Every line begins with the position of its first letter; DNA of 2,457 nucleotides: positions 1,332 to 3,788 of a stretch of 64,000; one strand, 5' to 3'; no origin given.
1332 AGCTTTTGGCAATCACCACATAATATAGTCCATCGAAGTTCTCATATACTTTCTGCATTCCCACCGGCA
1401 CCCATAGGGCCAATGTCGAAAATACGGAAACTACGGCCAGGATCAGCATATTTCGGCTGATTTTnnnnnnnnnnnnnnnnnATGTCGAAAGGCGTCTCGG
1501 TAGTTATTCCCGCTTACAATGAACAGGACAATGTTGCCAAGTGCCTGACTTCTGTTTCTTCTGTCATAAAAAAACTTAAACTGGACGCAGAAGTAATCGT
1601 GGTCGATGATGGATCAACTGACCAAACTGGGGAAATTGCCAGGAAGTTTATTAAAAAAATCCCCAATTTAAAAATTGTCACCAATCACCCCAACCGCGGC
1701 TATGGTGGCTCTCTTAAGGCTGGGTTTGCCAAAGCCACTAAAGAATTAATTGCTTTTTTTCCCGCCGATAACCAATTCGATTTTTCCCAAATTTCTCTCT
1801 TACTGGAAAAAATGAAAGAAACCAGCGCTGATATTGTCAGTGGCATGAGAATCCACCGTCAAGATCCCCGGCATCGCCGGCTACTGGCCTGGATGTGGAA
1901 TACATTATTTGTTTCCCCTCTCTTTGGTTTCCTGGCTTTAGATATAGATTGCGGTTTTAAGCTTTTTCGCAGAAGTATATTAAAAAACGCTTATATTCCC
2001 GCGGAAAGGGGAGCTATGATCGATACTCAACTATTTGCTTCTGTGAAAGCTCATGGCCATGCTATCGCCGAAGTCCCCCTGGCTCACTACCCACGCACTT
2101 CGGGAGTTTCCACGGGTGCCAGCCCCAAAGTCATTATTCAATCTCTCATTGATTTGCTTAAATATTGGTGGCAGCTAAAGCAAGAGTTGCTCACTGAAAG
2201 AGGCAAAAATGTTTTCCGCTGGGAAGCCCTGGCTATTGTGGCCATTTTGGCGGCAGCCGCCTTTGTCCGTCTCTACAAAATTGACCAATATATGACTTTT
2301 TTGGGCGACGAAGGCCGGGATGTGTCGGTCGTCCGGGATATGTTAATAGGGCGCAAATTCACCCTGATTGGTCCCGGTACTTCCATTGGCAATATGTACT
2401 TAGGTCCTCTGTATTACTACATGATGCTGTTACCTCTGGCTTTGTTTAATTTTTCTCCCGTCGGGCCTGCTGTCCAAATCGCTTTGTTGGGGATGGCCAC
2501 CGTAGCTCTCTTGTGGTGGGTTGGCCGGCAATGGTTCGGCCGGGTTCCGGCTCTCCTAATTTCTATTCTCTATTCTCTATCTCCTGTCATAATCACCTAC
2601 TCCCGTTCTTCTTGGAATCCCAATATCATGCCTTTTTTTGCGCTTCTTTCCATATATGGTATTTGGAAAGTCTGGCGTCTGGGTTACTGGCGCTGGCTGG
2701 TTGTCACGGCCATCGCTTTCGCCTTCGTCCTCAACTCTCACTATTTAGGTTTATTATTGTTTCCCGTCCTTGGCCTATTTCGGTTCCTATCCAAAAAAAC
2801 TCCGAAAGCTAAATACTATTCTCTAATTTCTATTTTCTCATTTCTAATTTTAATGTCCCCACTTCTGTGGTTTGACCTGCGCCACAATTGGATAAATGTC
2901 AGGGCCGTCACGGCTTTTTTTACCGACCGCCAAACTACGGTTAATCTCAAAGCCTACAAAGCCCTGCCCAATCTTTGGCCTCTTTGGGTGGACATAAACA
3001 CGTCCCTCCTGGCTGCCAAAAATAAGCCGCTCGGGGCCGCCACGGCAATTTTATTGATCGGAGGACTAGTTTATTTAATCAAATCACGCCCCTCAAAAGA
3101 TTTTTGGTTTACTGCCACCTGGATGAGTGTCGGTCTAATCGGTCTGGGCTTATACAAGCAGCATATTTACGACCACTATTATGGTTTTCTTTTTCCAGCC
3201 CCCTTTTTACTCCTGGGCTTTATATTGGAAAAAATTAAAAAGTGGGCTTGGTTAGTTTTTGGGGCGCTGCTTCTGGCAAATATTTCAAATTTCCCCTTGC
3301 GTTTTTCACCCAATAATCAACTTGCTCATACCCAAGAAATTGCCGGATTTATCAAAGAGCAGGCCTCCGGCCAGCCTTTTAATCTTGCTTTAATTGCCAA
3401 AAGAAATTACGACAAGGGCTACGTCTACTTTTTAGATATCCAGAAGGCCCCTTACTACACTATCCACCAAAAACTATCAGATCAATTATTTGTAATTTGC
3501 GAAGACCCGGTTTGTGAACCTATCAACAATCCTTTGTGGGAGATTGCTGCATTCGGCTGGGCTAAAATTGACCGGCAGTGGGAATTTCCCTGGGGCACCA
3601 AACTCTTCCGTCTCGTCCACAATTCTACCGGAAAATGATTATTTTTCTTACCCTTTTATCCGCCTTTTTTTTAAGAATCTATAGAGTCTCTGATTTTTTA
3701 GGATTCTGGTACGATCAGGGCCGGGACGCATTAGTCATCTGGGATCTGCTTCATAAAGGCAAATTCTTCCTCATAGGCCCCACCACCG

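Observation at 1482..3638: Single polypeptide fusing a DPM1-like GT2 (lipid-sugar donor synthase) to a GT-C transferase (donor consumer)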

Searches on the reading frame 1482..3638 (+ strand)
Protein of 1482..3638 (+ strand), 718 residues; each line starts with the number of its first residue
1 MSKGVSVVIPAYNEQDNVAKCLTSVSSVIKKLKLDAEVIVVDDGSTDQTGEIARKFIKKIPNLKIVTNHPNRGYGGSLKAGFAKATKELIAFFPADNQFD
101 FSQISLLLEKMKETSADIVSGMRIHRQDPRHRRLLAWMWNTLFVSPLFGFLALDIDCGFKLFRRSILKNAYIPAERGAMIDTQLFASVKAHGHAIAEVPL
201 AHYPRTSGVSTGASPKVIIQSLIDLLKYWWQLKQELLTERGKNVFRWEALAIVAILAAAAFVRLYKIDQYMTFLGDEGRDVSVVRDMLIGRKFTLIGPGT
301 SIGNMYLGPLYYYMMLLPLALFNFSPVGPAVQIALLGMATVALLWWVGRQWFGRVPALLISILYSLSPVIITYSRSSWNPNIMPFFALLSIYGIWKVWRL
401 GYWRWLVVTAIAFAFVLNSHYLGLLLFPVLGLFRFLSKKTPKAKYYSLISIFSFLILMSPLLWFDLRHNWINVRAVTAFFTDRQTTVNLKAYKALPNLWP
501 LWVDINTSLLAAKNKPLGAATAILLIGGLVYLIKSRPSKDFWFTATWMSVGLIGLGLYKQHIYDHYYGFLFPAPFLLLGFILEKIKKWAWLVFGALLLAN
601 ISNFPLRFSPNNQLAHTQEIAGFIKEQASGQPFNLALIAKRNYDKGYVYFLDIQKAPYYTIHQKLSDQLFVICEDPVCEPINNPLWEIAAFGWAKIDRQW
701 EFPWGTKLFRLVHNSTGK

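Call 3: search_protein_families(library=pfam, proteins=[window:1482-3638:+], max_evalue=0.01)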
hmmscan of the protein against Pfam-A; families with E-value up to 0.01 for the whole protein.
window:1482-3638:+ (718 aa): 4 families
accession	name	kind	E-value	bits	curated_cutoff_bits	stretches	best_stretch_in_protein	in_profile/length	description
PF00535.33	Glycos_transf_2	-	5.3e-34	118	23.3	1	6-168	1-165/168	Glycosyl transferase family 2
PF13231.12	PMT_2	-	1.8e-09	38.5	26.1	1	309-463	4-159/160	Dolichyl-phosphate-mannose-protein mannosyltransferase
PF13641.12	Glyco_tranf_2_3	-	9.8e-07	29.4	27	1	5-128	3-128/230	Glycosyltransferase like family 2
PF10111.15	Glyco_tranf_2_2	-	0.00017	21.6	27.3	1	6-98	1-93/276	Glycosyltransferase like family 2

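Call 4: search_protein_families(library=ncbifam, proteins=[window:1482-3638:+], max_evalue=0.01)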
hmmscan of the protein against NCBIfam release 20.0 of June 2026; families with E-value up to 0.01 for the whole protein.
window:1482-3638:+ (718 aa): 26 families (the best 25 are shown)
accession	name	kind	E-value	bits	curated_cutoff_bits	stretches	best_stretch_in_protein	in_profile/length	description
NF007986.1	PRK10714.1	equivalog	2.7e-22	79.2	529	1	3-216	6-214/316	undecaprenyl-phosphate 4-deoxy-4-formamido-L-arabinose transferase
TIGR03937.1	PgaC_IcaA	equivalog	2e-16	60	422.3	1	3-115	45-154/407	poly-beta-1,6-N-acetyl-D-glucosamine synthase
NF007482.0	PRK10073.1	equivalog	3.7e-15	55.8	423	1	4-119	7-118/334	glycosyltransferase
NF047588.1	GlcsyltransPgfSStrep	equivalog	6.3e-15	55.2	500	1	5-142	3-140/308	glycosyltransferase PgfS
TIGR04283.1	glyco_like_mftF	equivalog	9.4e-15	54.8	182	1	5-140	1-126/221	TIGR04283 family arsenosugar biosynthesis glycosyltransferase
TIGR04182.1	glyco_TIGR04182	equivalog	9.9e-14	51.4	325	1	5-215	2-203/293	S-layer glycoprotein N-glycosyltransferase AglJ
NF010496.0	PRK13915.1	equivalog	1.1e-12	47.7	262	1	3-97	31-127/307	glucosyl-3-phosphoglycerate synthase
NF041391.1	DPhHxTase_Halo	equivalog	1.5e-12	47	375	1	11-205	3-186/213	dolichyl-phosphate hexose transferase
NF058614.1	PPMAGASynPpgS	equivalog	5.6e-12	45.6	370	1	5-172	2-167/226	polyprenyl-phospho-N-acetylgalactosaminyl synthase PpgS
TIGR03965.1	mycofact_glyco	equivalog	1.1e-11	44.4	280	1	4-121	75-189/467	mycofactocin biosynthesis glycosyltransferase MftF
NF050050.1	ProtGlycPglI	equivalog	2.4e-11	43.6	500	1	5-127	4-124/306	GalNAc(5)-diNAcBac-PP-undecaprenol beta-1,3-glucosyltransferase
TIGR03469.1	HpnB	hypoth_equivalog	3.2e-11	42.9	379.25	1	5-127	46-176/386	hopene-associated glycosyltransferase HpnB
NF041875.1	EPS_EpsD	equivalog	1.3e-10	41.2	370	1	5-137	1-128/325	exopolysaccharide biosynthesis glycosyltransferase EpsD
NF047683.1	TeichurnBiosyTuaG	equivalog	1.1e-09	38.3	400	1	4-115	7-115/252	teichuronic acid biosynthesis protein TuaG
NF038302.1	EPS_HpsE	equivalog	1.9e-09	37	300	1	5-99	3-99/307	hormogonium polysaccharide biosynthesis glycosyltransferase HpsE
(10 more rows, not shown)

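Call 5: find_homologous_proteins(query=window:1482-3638:+, max_evalue=0.00001)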
Query window:1482-3638:+ (718 aa): 4082 proteins with E <= 0.00001 among 8000 candidates; the best 120 are listed.
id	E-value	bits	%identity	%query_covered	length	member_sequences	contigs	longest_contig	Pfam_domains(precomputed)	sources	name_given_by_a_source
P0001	0.0e+0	1647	100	100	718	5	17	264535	PF13641.13,PF00535.33,PF13231.13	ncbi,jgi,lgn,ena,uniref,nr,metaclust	ncbi:MAG: hypothetical protein UX99_C0024G0004 [Candidatus Amesbacteria bacterium GW2011_GWB1_47_26]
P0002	0.0e+0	1376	81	100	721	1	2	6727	PF02366.25,PF00535.33,PF13231.13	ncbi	-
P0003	0.0e+0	1278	77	100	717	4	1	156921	PF13641.13,PF02366.25,PF00535.33,PF13231.13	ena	-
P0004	0.0e+0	1275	76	100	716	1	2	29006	PF02366.25,PF00535.33,PF13231.13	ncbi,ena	ncbi:MAG: glycosyltransferase [Patescibacteria group bacterium]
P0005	0.0e+0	1255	74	100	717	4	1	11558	PF13641.13,PF00535.33,PF13231.13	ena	-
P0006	0.0e+0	1255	74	100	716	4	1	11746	PF13641.13,PF00535.33,PF13231.13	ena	-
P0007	0.0e+0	1252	74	100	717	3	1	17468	PF13641.13,PF00535.33,PF13231.13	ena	-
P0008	0.0e+0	1251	74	100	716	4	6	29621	PF13641.13,PF00535.33,PF13231.13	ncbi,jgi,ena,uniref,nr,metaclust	ncbi:MAG: Glycosyltransferase [Candidatus Woesebacteria bacterium GW2011_GWA1_41_13b]|uniref:Glycosy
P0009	0.0e+0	1242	73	100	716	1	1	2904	PF13641.13,PF00535.33,PF13231.13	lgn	-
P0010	0.0e+0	1231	73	100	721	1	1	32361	PF13641.13,PF02366.25,PF00535.33,PF13231.13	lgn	-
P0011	0.0e+0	1214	72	100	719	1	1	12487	PF13641.13,PF00535.33,PF13231.13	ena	-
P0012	0.0e+0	1192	70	100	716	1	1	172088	PF00535.33,PF13231.13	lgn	-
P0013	0.0e+0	1176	69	100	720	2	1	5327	PF13641.13,PF00535.33,PF13231.13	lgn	-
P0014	0.0e+0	1128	66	100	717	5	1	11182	PF00535.33,PF13231.13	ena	-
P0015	0.0e+0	1124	65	100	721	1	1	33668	PF13641.13,PF00535.33,PF13231.13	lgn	-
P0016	0.0e+0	1123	65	100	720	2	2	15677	PF13641.13,PF00535.33,PF13231.13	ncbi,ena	-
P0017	0.0e+0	1121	68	100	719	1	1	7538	PF00535.33,PF13231.13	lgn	-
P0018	0.0e+0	1108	66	100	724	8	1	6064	PF10111.15,PF13641.13,PF00535.33,PF13231.13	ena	-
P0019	0.0e+0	1082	64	100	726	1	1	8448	PF13641.13,PF02366.25,PF00535.33,PF13231.13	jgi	jgi:glycosyltransferase involved in cell wall biosynthesis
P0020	0.0e+0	1076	65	100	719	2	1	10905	PF13641.13,PF00535.33,PF13231.13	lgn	-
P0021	0.0e+0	1065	61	100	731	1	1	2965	PF10111.15,PF13641.13,PF00535.33,PF13231.13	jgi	jgi:glycosyltransferase involved in cell wall biosynthesis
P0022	0.0e+0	1045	62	100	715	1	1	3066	PF13641.13,PF00535.33,PF13231.13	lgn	-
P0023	0.0e+0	1035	64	100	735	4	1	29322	PF13641.13,PF00535.33,PF13231.13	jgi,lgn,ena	-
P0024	0.0e+0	1033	63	100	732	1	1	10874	PF13641.13,PF00535.33,PF13231.13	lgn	-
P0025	0.0e+0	1027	61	100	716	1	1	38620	PF10111.15,PF13641.13,PF00535.33,PF13231.13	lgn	-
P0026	0.0e+0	1027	61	99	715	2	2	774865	PF10111.15,PF13641.13,PF00535.33,PF13231.13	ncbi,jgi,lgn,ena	-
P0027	0.0e+0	1026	61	100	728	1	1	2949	PF13641.13,PF00535.33,PF13231.13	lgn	-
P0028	0.0e+0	1023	61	100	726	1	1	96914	PF10111.15,PF13641.13,PF00535.33,PF13231.13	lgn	-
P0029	0.0e+0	1021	59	100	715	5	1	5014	PF13641.13,PF00535.33,PF13231.13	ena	-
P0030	0.0e+0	1017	61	100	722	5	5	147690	PF13641.13,PF00535.33,PF13231.13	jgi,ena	-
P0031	0.0e+0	1015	60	100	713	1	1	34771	PF13641.13,PF00535.33,PF13231.13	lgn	-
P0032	0.0e+0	1012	61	100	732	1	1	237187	PF13641.13,PF00535.33,PF13231.13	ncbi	-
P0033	0.0e+0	1011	62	100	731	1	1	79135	PF00535.33,PF13231.13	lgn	-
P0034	1.6e-296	1004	61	99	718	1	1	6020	PF13641.13,PF00535.33,PF13231.13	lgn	-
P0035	9.9e-296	1001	61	99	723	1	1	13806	PF13641.13,PF00535.33,PF13231.13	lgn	-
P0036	4.8e-295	999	60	99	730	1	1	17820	PF00535.33,PF13231.13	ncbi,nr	ncbi:MAG: glycosyltransferase [bacterium]|nr:glycosyltransferase [bacterium]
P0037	3.0e-294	996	59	99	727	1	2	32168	PF13641.13,PF00535.33,PF13231.13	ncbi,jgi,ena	-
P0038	3.8e-294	996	60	100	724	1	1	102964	PF10111.15,PF13641.13,PF00535.33,PF13231.13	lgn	-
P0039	6.6e-294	995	61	100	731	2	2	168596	PF00535.33,PF13231.13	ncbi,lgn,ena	-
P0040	1.1e-293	994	60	100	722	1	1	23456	PF13641.13,PF00535.33,PF13231.13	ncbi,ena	-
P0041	3.9e-293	993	60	99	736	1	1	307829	PF13641.13,PF00535.33,PF13231.13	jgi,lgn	-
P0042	9.5e-293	991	61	99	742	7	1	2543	PF13641.13,PF00535.33,PF13231.13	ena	-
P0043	1.6e-292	991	61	99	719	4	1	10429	PF10111.15,PF13641.13,PF00535.33,PF13231.13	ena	-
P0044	3.4e-292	989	59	100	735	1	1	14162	PF13641.13,PF00535.33,PF13231.13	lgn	-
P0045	2.0e-291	987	59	99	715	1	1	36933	PF10111.15,PF13641.13,PF00535.33,PF13231.13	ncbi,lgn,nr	ncbi:glycosyltransferase [Candidatus Amesbacteria bacterium]|nr:glycosyltransferase [Candidatus Ames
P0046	2.6e-291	986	60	99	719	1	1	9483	PF13641.13,PF00535.33,PF13231.13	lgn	-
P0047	2.0e-290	984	60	100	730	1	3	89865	PF13641.13,PF00535.33,PF13231.13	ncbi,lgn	-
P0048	2.5e-290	983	59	100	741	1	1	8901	PF10111.15,PF13641.13,PF00535.33,PF13231.13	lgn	-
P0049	3.5e-290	983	59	100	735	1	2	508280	PF10111.15,PF13641.13,PF00535.33,PF13231.13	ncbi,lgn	-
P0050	1.6e-289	981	61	100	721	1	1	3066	PF10111.15,PF13641.13,PF00535.33,PF13231.13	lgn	-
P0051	7.5e-289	978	61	99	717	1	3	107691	PF13641.13,PF00535.33,PF13231.13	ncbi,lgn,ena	-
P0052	1.4e-288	977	59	100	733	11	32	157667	PF13641.13,PF00535.33,PF13231.13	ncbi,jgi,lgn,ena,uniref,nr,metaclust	ncbi:MAG: Glycosyltransferase [Candidatus Amesbacteria bacterium GW2011_GWA1_47_16]|uniref:PMT famil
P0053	2.7e-288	976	60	100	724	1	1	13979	PF13641.13,PF00535.33,PF13231.13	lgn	-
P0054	2.3e-287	973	58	100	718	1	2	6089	PF13641.13,PF00535.33,PF13231.13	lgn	-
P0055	2.8e-287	973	58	100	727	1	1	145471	PF10111.15,PF13641.13,PF02366.25,PF00535.33,PF13231.13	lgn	-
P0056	4.1e-287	973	59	99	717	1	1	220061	PF13641.13,PF00535.33,PF13231.13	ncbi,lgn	-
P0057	1.5e-286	971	59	99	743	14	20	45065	PF13641.13,PF00535.33,PF13231.13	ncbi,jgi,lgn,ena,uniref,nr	ncbi:MAG: Glycosyl transferase family 39 [Candidatus Amesbacteria bacterium GW2011_GWA2_47_11]|unire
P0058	1.1e-285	968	59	100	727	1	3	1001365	PF13641.13,PF00535.33,PF13231.13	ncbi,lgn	-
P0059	1.9e-285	967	59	99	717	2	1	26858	PF13641.13,PF00535.33,PF13231.13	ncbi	-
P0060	2.9e-285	966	60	99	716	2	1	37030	PF13641.13,PF00535.33,PF13231.13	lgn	-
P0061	4.7e-285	966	58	100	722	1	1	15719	PF13641.13,PF00535.33,PF13231.13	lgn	-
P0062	3.4e-284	963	59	99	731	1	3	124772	PF10111.15,PF13641.13,PF00535.33,PF13231.13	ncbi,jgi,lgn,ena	-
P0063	3.4e-284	963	57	100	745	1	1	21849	PF10111.15,PF13641.13,PF00535.33,PF13231.13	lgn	-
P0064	2.5e-283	960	59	100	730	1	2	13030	PF13641.13,PF00535.33,PF13231.13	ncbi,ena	ncbi:MAG: glycosyltransferase [Patescibacteria group bacterium]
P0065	3.5e-283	960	61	96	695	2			PF13641.13,PF00535.33,PF13231.13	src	-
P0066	1.8e-282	957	57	100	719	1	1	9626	PF13641.13,PF02366.25,PF00535.33,PF13231.13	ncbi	-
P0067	3.1e-282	956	61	100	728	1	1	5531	PF13641.13,PF00535.33,PF13231.13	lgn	-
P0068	4.6e-280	949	56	100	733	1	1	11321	PF13641.13,PF02366.25,PF00535.33,PF13231.13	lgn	-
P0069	6.6e-280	949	59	100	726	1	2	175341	PF13641.13,PF00535.33,PF13231.13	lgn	-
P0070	5.8e-279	946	57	100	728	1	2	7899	PF10111.15,PF00535.33,PF13231.13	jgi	jgi:glycosyltransferase involved in cell wall biosynthesis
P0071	8.0e-278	942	56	100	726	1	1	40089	PF13641.13,PF00535.33,PF13231.13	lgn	-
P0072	1.4e-277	941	58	100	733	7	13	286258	PF13641.13,PF00535.33,PF13231.13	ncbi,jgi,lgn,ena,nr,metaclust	ncbi:MAG: Glycosyltransferase [Candidatus Amesbacteria bacterium GW2011_GWB1_47_19]|nr:MAG: Glycosyl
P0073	3.5e-277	940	56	100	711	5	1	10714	PF10111.15,PF13641.13,PF00535.33,PF13231.13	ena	-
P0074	1.0e-275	935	58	99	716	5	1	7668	PF10111.15,PF13641.13,PF00535.33,PF13231.13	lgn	-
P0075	1.2e-275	935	58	100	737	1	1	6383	PF13641.13,PF00535.33,PF13231.13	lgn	-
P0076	2.1e-275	934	57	99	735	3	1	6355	PF10111.15,PF13641.13,PF00535.33,PF13231.13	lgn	-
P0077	4.1e-275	933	58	100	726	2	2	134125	PF19529.5,PF10111.15,PF02366.25,PF00535.33,PF13231.13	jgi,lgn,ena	jgi:glycosyltransferase involved in cell wall biosynthesis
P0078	6.1e-275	932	57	99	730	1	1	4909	PF13641.13,PF00535.33,PF13231.13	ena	-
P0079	7.5e-273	925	57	99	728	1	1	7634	PF00535.33,PF13231.13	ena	-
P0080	9.6e-273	925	56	100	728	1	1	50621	PF10111.15,PF13641.13,PF00535.33,PF13231.13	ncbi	-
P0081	1.3e-271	921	56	99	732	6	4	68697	PF00535.33,PF13231.13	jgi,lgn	jgi:glycosyltransferase involved in cell wall biosynthesis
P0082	3.0e-270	917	56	100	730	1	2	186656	PF10111.15,PF13641.13,PF00535.33,PF13231.13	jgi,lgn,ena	jgi:glycosyltransferase involved in cell wall biosynthesis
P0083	2.0e-269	914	60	91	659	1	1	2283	PF00535.33,PF13231.13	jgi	-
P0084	9.3e-269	912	61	91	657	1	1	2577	PF00535.33,PF13231.13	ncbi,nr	ncbi:MAG: glycosyltransferase family 39 protein, partial [Candidatus Amesbacteria bacterium]|nr:glyc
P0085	1.2e-268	912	56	100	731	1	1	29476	PF13641.13,PF00535.33,PF13231.13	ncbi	-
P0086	4.8e-266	903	55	99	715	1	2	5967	PF10111.15,PF13641.13,PF00535.33,PF13231.13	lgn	-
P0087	7.8e-266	902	55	100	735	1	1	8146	PF13641.13,PF00535.33,PF13231.13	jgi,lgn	-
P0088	1.7e-262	891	56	100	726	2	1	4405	PF10111.15,PF13641.13,PF02366.25,PF00535.33,PF13231.13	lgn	-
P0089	4.1e-260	883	62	90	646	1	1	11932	PF13641.13,PF00535.33,PF13231.13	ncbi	ncbi:MAG: glycosyltransferase, partial [Patescibacteria group bacterium]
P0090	4.2e-260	883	54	99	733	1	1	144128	PF13641.13,PF02366.25,PF00535.33,PF13231.13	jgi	-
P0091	1.3e-258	878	58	91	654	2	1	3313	PF00535.33,PF13231.13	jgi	jgi:glycosyltransferase involved in cell wall biosynthesis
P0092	2.7e-251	854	54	99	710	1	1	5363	PF13641.13,PF00535.33,PF13231.13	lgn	-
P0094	1.6e-207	709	57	79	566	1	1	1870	PF00535.33,PF13231.13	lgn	-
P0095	1.8e-200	686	46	100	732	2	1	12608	PF13641.13,PF00535.33,PF13231.13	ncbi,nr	ncbi:glycosyltransferase [Candidatus Microgenomates bacterium]|nr:glycosyltransferase [Candidatus Mi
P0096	7.1e-200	684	46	99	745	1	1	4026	PF02366.25,PF00535.33,PF13231.13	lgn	-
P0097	1.2e-199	683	45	99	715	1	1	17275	PF02366.25,PF00535.33,PF13231.13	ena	-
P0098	2.0e-198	679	47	99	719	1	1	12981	PF10111.15,PF00535.33,PF13231.13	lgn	-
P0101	1.4e-196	673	45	100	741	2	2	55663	PF10111.15,PF13641.13,PF00535.33,PF13231.13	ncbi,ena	-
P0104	2.2e-193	663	45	100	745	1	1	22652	PF13641.13,PF00535.33,PF13231.13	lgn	-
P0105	9.6e-192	657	45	99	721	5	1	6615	PF00535.33,PF13231.13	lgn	-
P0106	1.0e-191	657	44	100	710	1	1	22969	PF13641.13,PF00535.33,PF13231.13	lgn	-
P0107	2.5e-191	656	43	99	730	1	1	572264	PF00535.33,PF13231.13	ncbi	-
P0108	3.8e-191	655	45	99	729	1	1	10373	PF10111.15,PF02366.25,PF00535.33,PF13231.13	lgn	-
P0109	7.3e-191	654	61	66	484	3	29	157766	PF13231.13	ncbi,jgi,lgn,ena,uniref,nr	ncbi:hypothetical protein A3D85_02750 [Candidatus Amesbacteria bacterium RIFCSPHIGHO2_02_FULL_47_9]|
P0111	5.1e-190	652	44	99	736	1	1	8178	PF13641.13,PF00535.33,PF13231.13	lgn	-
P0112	1.3e-187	644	43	99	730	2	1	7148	PF00535.33,PF13231.13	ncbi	-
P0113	1.2e-186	640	44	99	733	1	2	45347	PF13641.13,PF00535.33,PF13231.13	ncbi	-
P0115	4.1e-185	635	44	100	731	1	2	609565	PF10111.15,PF13641.13,PF02366.25,PF00535.33,PF13231.13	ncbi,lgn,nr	ncbi:glycosyltransferase [Candidatus Microgenomates bacterium]|nr:glycosyltransferase [Candidatus Mi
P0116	1.9e-184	633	43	100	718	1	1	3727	PF10111.15,PF02366.25,PF00535.33,PF13231.13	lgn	-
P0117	4.3e-184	632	44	100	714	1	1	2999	PF02366.25,PF00535.33,PF13231.13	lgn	-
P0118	5.7e-184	632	44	100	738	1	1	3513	PF13641.13,PF02366.25,PF00535.33,PF13231.13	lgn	-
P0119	1.1e-183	631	43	100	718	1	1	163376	PF02366.25,PF00535.33,PF13231.13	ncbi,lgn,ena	-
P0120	3.1e-183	629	43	99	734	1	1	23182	PF02366.25,PF00535.33,PF13231.13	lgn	-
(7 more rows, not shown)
